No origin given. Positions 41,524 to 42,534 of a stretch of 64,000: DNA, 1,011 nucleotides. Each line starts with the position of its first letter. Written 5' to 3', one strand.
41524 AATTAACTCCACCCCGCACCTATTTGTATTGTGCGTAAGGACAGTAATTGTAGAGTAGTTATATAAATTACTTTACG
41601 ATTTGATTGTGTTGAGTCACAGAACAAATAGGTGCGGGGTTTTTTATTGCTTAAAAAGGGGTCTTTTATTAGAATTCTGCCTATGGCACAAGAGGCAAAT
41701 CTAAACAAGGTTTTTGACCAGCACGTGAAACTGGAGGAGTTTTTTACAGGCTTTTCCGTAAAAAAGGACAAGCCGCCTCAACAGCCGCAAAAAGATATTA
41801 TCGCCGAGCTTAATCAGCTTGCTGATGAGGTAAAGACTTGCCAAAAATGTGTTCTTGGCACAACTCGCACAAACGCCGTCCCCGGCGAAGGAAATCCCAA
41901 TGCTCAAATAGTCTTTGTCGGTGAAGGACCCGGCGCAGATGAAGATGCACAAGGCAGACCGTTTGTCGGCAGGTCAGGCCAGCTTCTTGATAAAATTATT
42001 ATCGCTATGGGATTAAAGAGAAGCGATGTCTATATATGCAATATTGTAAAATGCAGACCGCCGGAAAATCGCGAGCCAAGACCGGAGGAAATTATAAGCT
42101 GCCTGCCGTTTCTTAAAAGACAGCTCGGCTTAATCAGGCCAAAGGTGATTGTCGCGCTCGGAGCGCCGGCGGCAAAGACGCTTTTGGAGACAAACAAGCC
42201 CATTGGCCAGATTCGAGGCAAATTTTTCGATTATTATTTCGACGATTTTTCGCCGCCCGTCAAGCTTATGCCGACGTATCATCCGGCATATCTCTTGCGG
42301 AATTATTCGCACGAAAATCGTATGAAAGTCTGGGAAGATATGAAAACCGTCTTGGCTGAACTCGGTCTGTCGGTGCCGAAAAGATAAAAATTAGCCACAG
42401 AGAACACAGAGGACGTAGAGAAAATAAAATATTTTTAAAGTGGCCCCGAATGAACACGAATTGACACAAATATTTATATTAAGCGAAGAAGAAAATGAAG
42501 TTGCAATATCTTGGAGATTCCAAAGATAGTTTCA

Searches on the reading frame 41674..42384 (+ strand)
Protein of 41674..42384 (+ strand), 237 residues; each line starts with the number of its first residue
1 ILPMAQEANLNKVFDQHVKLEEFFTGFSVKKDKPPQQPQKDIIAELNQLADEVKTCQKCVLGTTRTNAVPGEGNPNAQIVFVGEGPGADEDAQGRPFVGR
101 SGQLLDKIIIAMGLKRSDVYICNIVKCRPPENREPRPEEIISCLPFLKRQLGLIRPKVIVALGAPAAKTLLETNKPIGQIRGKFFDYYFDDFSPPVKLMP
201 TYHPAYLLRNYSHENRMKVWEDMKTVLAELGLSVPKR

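Call 4: search_protein_families(library=pfam, proteins=[window:41674-42384:+], max_evalue=1)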
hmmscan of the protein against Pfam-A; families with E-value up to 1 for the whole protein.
window:41674-42384:+ (237 aa): 1 family
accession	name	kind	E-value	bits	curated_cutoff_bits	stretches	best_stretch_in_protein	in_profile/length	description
PF03167.25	UDG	-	4.8e-42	143.8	24.3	1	70-224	1-141/141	Uracil DNA glycosylase superfamily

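Call 5: search_protein_families(library=ncbifam, proteins=[window:41674-42384:+], max_evalue=1)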
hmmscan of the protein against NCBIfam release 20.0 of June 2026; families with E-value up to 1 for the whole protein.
window:41674-42384:+ (237 aa): 3 families
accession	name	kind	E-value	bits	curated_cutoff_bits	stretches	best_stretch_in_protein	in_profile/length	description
TIGR00758.1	UDG_fam4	subfamily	1.6e-66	223.3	125.3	1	56-227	1-168/173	uracil-DNA glycosylase, family 4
NF040953.1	Arch_udg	equivalog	2.3e-65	219.6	250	1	47-226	2-182/184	type-4 uracil-DNA glycosylase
TIGR03914.1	UDG_fam_dom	hypoth_equivalog_domain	2.5e-43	148.3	189.95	1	39-221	38-222/231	UdgX family uracil-DNA binding protein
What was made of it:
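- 41683..42387 (+): udg, family-4 uracil-DNA glycosylase (ATG start; a GTG at 41632 is also open). Left border of the slot. PF03167 E=4.8e-42; TIGR00758 E=1.6e-66 (calls 4, 5).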
